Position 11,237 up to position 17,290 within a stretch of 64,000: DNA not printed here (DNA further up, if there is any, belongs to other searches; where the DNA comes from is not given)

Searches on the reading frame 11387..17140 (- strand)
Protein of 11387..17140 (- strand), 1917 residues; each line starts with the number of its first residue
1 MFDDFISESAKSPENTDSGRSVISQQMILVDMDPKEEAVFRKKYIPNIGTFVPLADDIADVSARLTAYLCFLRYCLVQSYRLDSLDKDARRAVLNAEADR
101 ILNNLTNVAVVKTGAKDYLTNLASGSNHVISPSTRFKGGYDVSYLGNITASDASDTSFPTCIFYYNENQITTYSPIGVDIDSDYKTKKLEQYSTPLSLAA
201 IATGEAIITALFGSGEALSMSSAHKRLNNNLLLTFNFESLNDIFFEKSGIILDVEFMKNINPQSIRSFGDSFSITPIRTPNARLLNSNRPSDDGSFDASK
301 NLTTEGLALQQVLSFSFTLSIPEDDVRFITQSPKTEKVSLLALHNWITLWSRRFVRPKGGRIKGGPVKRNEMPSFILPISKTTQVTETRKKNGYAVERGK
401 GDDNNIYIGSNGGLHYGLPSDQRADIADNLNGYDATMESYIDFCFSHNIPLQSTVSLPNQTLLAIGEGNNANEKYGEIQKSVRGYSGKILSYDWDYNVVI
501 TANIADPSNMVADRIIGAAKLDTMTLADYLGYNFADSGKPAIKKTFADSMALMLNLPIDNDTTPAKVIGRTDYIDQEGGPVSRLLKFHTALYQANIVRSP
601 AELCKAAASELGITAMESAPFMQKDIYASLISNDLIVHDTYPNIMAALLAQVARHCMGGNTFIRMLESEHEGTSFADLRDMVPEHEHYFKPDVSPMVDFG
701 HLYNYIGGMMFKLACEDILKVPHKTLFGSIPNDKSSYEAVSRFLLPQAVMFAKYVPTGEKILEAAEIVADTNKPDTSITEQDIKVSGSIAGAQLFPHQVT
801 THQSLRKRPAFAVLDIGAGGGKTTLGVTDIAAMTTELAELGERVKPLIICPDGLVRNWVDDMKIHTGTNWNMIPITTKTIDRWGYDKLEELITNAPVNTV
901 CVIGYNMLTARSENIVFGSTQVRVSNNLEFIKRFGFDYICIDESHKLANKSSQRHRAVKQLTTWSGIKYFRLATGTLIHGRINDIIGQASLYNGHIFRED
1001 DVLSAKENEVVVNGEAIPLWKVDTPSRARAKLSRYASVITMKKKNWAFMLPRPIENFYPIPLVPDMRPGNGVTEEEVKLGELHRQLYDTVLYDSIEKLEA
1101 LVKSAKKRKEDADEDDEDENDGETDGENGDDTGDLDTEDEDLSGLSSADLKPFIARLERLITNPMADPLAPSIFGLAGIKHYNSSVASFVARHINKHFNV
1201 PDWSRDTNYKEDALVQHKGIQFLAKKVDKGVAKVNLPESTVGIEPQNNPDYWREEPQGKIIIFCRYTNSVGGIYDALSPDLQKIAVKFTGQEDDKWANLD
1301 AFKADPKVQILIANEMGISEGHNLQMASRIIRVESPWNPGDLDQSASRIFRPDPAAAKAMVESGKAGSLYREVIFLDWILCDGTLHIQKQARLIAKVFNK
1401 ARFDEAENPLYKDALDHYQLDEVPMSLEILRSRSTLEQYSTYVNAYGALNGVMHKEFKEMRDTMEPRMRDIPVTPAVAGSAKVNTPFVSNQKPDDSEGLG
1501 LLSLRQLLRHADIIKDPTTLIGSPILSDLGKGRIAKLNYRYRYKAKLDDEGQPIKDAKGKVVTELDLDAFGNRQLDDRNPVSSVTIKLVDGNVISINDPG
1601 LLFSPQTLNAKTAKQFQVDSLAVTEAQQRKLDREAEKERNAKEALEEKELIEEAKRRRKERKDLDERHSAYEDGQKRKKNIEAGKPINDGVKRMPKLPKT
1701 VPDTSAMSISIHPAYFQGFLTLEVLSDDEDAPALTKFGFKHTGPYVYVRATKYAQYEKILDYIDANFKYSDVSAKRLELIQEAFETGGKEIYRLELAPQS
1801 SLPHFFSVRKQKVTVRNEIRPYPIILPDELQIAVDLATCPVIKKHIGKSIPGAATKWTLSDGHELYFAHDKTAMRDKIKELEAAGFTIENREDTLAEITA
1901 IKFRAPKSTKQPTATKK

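Call 16: search_protein_families(library=phrogs, proteins=[window:11387-17140:-], max_evalue=0.00001)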
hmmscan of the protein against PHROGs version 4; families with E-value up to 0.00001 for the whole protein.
window:11387-17140:- (1917 aa): 3 families
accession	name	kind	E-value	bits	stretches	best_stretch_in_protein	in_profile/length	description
phrog_21391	-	DNA, RNA and nucleotide metabolism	0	1595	1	19-1908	54-2020/2021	DNA helicase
phrog_62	-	DNA, RNA and nucleotide metabolism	3.5e-41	141.8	1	784-1351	687-1096/1881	DNA helicase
phrog_23807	-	unknown function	1.7e-07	30.4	0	1259-1351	531-631/1053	-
